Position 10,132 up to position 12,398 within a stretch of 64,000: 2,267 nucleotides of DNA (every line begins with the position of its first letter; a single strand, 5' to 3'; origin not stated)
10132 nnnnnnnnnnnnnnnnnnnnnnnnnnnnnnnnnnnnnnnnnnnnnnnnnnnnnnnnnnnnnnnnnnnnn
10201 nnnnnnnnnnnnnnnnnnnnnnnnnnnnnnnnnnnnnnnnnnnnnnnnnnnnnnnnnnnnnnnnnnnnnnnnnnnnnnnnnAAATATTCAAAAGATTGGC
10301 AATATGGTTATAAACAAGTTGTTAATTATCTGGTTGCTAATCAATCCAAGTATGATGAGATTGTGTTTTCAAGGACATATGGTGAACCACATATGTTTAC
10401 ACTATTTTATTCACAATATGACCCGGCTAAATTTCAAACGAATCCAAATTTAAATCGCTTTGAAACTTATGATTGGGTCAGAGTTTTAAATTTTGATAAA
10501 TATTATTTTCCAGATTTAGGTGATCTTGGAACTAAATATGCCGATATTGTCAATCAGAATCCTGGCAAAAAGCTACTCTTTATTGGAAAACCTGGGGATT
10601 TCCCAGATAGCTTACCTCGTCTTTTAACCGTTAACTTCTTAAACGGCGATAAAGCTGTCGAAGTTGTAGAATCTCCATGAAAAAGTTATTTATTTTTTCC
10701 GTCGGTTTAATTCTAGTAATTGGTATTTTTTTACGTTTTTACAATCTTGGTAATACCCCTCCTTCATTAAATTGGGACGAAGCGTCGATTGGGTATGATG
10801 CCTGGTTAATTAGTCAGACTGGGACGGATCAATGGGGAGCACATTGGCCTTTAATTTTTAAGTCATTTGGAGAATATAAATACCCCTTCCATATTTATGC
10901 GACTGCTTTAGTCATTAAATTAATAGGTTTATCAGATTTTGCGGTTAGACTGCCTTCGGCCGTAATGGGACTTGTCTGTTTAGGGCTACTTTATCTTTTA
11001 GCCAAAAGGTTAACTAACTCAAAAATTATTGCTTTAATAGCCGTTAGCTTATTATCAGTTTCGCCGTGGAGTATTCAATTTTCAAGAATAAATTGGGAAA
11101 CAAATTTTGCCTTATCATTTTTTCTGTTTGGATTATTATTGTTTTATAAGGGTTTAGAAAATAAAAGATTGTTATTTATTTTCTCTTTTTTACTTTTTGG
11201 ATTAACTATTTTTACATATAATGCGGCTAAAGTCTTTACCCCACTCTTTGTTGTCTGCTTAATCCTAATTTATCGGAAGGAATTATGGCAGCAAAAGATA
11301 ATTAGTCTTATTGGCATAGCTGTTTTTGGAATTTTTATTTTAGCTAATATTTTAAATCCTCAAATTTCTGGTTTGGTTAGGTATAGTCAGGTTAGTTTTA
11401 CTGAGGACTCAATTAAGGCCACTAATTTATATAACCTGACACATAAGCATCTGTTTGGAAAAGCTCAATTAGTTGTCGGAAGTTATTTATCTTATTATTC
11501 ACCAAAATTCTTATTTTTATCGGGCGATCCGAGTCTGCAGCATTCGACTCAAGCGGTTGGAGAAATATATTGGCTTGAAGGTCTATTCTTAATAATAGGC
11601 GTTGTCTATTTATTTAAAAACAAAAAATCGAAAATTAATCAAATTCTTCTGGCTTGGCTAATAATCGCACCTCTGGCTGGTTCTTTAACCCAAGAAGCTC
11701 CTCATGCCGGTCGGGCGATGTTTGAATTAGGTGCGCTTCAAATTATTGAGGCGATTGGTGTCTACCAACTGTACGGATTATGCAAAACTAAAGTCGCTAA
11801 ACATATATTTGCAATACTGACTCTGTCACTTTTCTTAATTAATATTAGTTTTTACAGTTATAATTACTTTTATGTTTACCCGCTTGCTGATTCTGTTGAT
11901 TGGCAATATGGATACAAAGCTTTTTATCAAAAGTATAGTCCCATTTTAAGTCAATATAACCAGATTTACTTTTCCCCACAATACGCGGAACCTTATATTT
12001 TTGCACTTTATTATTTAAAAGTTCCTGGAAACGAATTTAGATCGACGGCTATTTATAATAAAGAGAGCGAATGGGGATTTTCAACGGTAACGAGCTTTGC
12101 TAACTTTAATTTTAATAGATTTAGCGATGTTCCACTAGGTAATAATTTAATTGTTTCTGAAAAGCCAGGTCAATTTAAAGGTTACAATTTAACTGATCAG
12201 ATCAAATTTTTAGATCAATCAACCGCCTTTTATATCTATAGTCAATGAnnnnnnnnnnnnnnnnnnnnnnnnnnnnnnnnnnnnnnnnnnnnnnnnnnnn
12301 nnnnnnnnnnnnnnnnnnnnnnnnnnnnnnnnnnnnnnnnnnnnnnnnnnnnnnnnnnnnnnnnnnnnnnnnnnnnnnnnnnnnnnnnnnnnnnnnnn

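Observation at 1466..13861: Four-copy PMT/ArnT-like GT-C family, three in a perfect tandem array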

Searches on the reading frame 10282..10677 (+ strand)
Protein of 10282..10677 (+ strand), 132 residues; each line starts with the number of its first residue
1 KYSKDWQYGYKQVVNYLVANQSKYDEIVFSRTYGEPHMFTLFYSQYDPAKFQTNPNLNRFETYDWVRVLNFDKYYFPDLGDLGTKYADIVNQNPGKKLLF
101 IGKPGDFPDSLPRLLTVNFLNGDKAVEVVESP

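Call 37: search_protein_representatives(protein=window:10282-10677:+)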
Query: 132 residues. Proteins with E-value up to 0.001 (for the whole library): 745; up to 1e-10: 109; up to 1e-30: 8. The best 150 are listed.
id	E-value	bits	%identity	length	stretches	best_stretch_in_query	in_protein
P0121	6.3e-53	194.8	65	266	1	2-131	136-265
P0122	2.8e-52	192.7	63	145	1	2-129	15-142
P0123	8.6e-50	184.6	64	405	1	2-130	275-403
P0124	1.5e-48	180.6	64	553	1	2-130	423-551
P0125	2.9e-48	179.7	62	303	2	2-81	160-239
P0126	2.3e-38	147.6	58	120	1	13-130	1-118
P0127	9.2e-36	139.2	68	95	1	38-130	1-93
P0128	6.0e-33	130.1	69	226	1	2-87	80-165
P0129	1.4e-27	112.7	44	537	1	1-130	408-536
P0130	6.3e-25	104.1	46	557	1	3-127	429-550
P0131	6.6e-23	97.5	42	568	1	1-130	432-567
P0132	8.0e-22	94.0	72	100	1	59-119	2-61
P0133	8.7e-21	90.7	40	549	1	1-130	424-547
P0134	3.7e-20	88.6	40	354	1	2-129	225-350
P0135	5.1e-20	88.2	39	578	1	2-130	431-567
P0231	1.2e-10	57.8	44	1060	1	1-114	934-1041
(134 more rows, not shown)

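Call 56: predict_structure(alignment_id=A3)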
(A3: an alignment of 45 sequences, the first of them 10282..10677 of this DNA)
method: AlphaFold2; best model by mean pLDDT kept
length: 132 residues; sequences in the alignment: 45
mean_pLDDT: 90.7   pTM: 0.85
mean pLDDT of the five models: 90.7, 89.8, 89.2, 87.0, 85.6
residues with pLDDT >= 90: 95; 70-90: 35; 50-70: 2; < 50: 0
segments of 3 or more residues with pLDDT < 50: none
pLDDT, mean of each block of 10 residues (from residue 1): 80 94 95 89 94 94 90 91 86 95 91 92 91 84
secondary structure, 60 per line:
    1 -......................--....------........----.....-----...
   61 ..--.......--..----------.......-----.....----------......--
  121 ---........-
elements in order: H2-23 E26-29 H36-43 H48-52 E58-62 E65-71 H86-92 E98-102 E113-118 E124-131

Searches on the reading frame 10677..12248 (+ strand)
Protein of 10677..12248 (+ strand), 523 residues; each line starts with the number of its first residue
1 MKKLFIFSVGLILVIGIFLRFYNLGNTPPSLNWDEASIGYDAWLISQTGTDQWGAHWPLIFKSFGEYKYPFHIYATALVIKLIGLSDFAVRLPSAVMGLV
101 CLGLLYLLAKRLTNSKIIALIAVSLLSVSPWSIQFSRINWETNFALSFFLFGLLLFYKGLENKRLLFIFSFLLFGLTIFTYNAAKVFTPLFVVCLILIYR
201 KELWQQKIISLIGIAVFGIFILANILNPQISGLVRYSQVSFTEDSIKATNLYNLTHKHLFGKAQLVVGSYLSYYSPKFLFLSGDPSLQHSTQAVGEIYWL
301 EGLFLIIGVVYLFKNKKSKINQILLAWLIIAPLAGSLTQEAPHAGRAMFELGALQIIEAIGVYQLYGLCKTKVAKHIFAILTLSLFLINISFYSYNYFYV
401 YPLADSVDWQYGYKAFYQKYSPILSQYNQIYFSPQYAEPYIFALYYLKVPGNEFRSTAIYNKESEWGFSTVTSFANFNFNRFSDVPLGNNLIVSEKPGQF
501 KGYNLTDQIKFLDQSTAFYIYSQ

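Call 3: search_protein_families(library=pfam, proteins=[window:10677-12248:+], max_evalue=0.01)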
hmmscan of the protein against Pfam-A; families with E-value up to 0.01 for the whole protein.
window:10677-12248:+ (523 aa): 2 families
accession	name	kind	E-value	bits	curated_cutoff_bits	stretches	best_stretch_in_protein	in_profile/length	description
PF13231.12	PMT_2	-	3.7e-16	60.2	26.1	1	70-223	4-156/160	Dolichyl-phosphate-mannose-protein mannosyltransferase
PF02366.24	PMT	-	2.5e-06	27.7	22.7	1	12-208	3-205/245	Dolichyl-phosphate-mannose-protein mannosyltransferase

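Call 4: search_protein_families(library=ncbifam, proteins=[window:10677-12248:+], max_evalue=0.01)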
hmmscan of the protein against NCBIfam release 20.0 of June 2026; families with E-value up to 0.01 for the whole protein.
window:10677-12248:+ (523 aa): 1 family
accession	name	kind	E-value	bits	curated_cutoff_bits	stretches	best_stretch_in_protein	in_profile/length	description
TIGR03663.1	TIGR03663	subfamily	1.6e-13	50.5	126.25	1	9-203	4-187/435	flippase activity-associated protein Agl23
